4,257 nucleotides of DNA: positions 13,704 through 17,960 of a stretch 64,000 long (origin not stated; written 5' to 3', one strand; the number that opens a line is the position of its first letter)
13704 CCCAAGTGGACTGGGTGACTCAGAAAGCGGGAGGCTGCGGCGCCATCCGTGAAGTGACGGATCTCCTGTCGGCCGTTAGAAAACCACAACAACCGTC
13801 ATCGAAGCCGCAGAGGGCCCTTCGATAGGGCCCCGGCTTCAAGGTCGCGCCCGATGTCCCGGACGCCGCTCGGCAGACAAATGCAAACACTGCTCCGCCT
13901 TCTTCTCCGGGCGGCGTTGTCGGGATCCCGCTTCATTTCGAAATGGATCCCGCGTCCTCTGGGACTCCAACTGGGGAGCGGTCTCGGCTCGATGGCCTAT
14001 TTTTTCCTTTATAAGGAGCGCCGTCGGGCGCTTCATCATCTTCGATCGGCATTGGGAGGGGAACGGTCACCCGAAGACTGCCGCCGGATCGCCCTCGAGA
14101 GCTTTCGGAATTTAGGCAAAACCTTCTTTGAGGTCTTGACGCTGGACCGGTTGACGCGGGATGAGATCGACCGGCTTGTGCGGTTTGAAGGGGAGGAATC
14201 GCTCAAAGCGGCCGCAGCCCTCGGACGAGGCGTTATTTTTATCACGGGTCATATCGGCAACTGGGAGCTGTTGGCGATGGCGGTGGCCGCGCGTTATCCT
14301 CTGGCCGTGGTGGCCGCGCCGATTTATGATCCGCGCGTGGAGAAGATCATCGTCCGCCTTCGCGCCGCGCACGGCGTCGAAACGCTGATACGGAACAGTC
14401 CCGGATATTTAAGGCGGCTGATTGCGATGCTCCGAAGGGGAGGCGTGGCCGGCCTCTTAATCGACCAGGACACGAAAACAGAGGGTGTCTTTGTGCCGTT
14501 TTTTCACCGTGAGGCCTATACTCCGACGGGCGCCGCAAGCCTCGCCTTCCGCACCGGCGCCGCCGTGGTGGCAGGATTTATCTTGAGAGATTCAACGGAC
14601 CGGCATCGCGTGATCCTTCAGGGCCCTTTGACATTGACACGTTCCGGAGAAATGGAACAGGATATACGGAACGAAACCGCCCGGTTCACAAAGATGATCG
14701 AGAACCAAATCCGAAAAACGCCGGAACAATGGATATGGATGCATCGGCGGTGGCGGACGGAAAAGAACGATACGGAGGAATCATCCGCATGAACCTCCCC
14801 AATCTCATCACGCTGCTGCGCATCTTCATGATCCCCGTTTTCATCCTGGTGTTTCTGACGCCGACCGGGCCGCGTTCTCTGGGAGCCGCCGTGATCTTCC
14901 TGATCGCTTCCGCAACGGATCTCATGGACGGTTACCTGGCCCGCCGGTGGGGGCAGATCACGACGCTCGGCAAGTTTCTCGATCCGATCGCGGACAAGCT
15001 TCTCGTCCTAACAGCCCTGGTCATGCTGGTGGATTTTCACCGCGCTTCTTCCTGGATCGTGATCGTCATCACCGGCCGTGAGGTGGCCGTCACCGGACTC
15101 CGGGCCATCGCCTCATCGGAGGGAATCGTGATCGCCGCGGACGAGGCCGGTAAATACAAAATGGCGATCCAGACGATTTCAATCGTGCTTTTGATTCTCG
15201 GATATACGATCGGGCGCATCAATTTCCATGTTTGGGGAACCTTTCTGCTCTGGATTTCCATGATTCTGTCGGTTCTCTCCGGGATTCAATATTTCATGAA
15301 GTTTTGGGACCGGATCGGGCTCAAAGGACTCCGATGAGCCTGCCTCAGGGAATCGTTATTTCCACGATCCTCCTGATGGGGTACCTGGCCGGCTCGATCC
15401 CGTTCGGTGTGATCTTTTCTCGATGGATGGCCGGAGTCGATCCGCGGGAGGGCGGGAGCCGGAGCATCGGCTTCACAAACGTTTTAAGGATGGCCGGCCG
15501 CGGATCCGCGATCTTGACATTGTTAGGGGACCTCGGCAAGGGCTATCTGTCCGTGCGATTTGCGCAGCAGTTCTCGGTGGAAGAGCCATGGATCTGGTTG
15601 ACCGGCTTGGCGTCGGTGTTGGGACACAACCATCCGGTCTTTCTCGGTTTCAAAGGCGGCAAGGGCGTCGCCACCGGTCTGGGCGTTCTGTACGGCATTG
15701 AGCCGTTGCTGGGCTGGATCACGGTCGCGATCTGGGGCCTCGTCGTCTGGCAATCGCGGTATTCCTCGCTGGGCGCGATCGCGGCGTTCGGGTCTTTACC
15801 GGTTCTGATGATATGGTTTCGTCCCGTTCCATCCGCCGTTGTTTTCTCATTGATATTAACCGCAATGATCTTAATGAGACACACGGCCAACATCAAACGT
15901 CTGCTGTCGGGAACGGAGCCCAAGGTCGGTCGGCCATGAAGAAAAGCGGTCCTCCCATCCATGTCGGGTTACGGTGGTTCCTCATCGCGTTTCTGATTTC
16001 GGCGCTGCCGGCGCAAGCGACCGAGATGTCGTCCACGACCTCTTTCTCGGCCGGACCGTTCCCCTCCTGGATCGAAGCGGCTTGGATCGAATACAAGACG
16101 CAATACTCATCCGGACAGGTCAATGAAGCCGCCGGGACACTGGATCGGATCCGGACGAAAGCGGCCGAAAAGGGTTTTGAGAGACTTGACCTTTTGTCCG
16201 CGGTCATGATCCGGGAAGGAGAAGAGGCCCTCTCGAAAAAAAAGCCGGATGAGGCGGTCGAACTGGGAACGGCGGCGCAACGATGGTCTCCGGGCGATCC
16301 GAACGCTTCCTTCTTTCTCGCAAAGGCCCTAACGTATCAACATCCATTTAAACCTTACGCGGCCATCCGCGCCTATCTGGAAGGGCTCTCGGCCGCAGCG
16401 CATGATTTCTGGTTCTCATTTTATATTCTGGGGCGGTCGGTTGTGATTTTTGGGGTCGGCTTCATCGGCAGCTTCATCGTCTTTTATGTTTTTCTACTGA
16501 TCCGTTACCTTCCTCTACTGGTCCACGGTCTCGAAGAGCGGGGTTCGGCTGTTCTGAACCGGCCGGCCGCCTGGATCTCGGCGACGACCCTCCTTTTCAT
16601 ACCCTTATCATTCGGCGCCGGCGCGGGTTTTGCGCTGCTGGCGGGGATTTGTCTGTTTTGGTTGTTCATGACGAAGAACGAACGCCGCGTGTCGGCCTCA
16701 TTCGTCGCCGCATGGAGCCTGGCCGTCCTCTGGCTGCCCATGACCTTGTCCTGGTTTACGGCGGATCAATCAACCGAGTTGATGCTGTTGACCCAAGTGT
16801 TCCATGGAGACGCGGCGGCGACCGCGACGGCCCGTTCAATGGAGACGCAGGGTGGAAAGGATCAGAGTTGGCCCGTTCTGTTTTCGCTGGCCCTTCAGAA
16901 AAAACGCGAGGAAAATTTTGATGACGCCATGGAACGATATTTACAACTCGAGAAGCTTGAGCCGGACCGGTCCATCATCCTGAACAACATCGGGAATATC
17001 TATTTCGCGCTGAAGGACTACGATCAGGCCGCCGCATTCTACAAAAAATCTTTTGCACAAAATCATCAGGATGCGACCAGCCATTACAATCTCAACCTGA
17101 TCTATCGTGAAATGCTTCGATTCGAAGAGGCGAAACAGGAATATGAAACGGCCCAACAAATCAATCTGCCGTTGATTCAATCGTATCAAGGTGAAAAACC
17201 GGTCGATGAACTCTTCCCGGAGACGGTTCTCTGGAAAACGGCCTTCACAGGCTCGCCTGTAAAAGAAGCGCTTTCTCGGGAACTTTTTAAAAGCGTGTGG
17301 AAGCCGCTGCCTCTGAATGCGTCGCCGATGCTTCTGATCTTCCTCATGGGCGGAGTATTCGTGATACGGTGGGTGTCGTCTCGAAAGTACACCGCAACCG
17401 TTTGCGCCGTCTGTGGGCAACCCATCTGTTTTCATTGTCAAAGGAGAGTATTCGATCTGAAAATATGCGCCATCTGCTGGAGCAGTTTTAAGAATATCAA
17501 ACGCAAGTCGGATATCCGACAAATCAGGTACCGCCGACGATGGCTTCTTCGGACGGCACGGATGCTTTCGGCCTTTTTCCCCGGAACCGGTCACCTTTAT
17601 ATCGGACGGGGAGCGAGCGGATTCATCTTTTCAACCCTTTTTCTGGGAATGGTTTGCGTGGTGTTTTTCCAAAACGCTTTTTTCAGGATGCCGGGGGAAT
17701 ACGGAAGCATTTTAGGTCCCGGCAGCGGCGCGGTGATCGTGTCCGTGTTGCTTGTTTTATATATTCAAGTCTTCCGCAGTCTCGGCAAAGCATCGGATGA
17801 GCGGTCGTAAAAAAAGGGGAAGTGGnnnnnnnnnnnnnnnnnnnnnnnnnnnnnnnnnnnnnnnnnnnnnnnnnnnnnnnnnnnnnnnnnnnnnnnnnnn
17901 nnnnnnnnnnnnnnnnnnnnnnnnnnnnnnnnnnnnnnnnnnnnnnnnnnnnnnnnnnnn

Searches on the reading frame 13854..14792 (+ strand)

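Call 80: search_protein_families(library=pfam, max_evalue=0.001, proteins=[window:13854-14792:+])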
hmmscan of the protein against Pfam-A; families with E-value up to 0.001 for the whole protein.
window:13854-14792:+ (312 aa): 1 family
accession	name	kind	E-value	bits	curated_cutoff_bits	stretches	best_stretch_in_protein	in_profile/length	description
PF03279.18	Lip_A_acyltrans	-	4.7e-52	177.4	22.3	1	30-302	27-295/295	Bacterial lipid A biosynthesis acyltransferase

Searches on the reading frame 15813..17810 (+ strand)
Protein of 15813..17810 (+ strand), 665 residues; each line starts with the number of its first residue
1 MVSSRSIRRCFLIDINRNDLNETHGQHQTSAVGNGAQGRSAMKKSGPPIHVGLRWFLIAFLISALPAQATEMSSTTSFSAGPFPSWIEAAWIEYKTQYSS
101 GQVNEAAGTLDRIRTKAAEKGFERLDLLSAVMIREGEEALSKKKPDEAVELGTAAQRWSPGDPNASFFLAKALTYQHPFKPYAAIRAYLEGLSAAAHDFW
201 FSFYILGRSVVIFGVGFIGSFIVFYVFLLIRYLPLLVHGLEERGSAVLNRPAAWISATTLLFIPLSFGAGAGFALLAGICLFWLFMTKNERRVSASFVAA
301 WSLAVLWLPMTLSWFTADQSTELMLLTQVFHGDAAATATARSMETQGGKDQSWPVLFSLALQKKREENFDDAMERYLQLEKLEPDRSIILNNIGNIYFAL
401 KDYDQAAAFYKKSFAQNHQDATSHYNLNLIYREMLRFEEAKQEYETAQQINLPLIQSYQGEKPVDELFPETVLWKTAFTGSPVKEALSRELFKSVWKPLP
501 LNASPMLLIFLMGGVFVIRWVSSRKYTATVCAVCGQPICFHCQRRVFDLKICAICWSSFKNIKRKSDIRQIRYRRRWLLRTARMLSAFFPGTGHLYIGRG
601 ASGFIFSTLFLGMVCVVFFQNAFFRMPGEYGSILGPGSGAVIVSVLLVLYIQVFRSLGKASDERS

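Call 80: search_protein_families(library=pfam, max_evalue=0.001, proteins=[window:15813-17810:+])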
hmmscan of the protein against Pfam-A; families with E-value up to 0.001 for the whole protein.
window:15813-17810:+ (665 aa): 8 families
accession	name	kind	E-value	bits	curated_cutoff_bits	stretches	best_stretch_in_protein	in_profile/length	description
PF13424.12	TPR_12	-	4.2e-11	43.3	30.1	2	388-449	4-73/77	Tetratricopeptide repeat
PF07719.23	TPR_2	-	7.4e-11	41.7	27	1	389-417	3-31/34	Tetratricopeptide repeat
PF14559.12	TPR_19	-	1.5e-09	38.4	25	1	366-421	4-59/68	Tetratricopeptide repeat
PF00515.34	TPR_1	-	2e-09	37.3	27.8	1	389-419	3-33/34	Tetratricopeptide repeat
PF13432.12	TPR_16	-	2.7e-07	31.3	32.7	1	365-412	9-56/65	Tetratricopeptide repeat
PF13414.12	TPR_11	-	3.8e-07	30.1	26.8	1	394-431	1-38/42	TPR repeat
PF13181.12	TPR_8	-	6.2e-06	26.4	25.7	1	390-413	4-27/34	Tetratricopeptide repeat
PF13431.12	TPR_17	-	0.00023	21.7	24.4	0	409-442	1-34/34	Tetratricopeptide repeat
